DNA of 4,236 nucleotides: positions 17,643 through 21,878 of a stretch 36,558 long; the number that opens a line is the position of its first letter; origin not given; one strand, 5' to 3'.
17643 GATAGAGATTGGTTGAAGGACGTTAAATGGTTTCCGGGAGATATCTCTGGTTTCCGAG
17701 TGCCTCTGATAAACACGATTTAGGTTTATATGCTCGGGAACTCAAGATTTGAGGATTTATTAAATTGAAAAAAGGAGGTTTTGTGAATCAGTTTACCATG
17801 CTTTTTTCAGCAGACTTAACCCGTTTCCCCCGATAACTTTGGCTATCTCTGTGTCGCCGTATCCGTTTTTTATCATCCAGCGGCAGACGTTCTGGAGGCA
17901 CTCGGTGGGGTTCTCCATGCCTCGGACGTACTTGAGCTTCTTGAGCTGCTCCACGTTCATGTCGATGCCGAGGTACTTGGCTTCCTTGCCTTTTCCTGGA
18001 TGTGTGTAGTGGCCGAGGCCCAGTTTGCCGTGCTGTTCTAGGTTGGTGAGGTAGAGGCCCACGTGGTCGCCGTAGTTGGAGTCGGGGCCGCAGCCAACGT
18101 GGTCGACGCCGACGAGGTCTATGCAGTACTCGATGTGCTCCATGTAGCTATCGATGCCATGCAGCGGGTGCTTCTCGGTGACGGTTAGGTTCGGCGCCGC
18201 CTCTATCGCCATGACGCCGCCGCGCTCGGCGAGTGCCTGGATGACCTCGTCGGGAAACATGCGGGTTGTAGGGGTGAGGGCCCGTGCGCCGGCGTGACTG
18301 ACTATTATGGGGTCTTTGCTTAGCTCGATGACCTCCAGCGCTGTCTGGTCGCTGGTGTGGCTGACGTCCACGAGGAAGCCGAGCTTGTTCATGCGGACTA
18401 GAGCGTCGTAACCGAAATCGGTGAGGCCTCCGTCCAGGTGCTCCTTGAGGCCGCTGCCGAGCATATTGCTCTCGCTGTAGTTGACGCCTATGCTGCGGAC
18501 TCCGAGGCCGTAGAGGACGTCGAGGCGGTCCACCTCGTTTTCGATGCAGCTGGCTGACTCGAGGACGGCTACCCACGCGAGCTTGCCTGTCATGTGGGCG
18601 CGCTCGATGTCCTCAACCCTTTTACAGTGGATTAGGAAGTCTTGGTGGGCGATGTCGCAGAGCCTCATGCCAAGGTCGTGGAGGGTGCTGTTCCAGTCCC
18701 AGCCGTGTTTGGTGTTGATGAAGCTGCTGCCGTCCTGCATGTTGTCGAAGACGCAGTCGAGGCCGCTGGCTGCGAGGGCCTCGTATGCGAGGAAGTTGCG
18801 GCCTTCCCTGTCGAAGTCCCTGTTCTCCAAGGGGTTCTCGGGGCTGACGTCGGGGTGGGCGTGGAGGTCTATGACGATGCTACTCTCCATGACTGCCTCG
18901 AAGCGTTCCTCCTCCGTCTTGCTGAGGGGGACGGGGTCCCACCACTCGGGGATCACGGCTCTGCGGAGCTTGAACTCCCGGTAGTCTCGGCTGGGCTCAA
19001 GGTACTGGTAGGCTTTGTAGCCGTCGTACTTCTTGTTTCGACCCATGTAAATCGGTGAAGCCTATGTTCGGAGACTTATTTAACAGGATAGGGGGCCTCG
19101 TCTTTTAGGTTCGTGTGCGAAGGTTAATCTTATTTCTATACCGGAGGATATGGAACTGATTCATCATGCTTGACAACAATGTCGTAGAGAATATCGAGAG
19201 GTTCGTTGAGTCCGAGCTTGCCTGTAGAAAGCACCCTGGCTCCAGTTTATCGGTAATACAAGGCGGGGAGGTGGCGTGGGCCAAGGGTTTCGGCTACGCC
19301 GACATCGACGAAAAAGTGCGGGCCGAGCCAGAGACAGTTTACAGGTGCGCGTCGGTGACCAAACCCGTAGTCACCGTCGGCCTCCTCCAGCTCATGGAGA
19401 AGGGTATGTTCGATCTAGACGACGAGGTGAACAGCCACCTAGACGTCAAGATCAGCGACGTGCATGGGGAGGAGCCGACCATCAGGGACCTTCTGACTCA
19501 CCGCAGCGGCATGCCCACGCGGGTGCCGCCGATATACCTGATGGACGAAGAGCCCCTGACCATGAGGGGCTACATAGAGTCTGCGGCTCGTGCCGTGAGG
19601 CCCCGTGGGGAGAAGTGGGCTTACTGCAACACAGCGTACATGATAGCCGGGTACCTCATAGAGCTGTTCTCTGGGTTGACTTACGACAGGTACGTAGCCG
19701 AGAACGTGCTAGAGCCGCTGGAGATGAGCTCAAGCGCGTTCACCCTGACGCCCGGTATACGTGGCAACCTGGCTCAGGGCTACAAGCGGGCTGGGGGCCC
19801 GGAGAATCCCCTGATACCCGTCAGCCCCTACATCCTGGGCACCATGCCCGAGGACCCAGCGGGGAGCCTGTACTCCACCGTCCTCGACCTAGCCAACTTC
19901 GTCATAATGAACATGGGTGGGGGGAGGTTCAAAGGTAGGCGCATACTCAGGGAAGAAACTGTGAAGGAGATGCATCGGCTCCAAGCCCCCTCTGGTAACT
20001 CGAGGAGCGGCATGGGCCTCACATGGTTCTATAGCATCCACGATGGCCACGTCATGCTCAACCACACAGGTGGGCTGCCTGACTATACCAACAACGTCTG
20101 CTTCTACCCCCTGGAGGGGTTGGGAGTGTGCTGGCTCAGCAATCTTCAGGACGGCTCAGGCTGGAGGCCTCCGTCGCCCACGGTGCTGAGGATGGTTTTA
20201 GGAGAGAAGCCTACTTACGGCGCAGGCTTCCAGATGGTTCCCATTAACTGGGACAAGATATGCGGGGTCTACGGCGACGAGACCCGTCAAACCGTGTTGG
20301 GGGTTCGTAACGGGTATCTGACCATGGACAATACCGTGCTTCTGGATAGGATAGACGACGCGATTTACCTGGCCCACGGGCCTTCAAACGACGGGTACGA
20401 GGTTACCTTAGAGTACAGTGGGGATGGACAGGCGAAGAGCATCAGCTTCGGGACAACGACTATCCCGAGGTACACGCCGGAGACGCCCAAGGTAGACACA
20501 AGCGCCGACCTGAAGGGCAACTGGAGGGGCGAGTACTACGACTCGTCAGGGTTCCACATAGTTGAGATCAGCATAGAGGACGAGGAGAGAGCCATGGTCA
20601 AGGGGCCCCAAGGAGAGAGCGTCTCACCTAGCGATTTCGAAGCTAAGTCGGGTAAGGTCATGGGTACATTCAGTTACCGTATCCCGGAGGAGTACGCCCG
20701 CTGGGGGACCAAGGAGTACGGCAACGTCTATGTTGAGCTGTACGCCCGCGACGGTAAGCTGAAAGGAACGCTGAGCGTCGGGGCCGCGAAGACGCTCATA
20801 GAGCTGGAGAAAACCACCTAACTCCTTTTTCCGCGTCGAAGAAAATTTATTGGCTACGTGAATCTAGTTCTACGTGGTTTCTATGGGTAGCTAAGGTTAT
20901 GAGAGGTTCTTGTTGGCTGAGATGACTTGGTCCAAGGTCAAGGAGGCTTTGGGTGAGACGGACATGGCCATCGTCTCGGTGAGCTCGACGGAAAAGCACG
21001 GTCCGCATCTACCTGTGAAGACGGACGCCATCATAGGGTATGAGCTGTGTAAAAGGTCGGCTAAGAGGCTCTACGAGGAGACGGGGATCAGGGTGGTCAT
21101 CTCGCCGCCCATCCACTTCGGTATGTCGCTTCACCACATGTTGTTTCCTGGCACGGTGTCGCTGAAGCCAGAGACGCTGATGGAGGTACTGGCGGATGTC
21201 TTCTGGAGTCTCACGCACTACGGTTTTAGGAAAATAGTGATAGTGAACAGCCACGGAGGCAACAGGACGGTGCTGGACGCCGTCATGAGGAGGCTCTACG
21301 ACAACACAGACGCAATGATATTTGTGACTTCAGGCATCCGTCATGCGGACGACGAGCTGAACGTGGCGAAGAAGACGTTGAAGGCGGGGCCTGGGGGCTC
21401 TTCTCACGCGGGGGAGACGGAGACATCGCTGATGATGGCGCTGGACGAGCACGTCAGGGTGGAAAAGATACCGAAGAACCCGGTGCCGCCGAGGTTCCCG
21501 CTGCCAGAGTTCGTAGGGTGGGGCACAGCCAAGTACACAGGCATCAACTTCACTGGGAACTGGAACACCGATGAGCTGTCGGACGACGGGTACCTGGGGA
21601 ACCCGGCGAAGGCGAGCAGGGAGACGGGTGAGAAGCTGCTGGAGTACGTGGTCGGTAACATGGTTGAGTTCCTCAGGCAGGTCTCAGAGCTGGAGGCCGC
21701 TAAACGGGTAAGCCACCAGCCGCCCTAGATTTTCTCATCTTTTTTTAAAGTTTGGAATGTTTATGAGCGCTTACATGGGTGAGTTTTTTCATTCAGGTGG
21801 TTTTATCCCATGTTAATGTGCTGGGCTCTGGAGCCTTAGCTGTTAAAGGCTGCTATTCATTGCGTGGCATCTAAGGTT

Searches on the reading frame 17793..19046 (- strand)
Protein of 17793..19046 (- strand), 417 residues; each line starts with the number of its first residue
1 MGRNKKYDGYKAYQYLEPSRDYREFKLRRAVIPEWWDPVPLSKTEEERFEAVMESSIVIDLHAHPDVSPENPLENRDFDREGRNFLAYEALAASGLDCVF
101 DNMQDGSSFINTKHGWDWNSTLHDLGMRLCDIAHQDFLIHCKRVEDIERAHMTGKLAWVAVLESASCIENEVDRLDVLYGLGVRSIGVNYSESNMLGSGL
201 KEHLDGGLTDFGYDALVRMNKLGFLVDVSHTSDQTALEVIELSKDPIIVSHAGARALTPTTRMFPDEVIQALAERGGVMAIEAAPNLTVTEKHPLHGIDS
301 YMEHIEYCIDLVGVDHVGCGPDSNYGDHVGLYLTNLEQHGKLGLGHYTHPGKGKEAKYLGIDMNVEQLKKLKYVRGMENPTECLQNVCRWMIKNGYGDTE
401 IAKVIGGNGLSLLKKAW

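Call 11: search_protein_families(library=pfam, proteins=[window:17793-19046:-], max_evalue=0.01)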
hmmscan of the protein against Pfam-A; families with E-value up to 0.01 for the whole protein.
window:17793-19046:- (417 aa): 1 family
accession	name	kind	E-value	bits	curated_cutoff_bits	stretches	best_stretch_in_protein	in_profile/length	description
PF01244.27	Peptidase_M19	-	1.1e-62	212.5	26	1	52-414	2-318/319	Membrane dipeptidase (Peptidase family M19)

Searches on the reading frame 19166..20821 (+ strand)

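Call 11: search_protein_families(library=pfam, proteins=[window:19166-20821:+], max_evalue=0.01)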
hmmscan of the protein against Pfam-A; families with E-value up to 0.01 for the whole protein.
window:19166-20821:+ (551 aa): 1 family
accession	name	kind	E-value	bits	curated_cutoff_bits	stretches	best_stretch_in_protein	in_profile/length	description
PF00144.29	Beta-lactamase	-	5.5e-60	203.7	27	1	11-330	2-313/329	Beta-lactamase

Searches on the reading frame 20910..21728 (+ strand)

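Call 11: search_protein_families(library=pfam, proteins=[window:20910-21728:+], max_evalue=0.01)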
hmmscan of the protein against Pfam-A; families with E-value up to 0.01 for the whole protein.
window:20910-21728:+ (272 aa): 1 family
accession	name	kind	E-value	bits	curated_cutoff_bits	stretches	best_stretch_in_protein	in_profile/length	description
PF02633.19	Creatininase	-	3.1e-67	226.9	31.3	1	3-255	1-238/238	Creatinine amidohydrolase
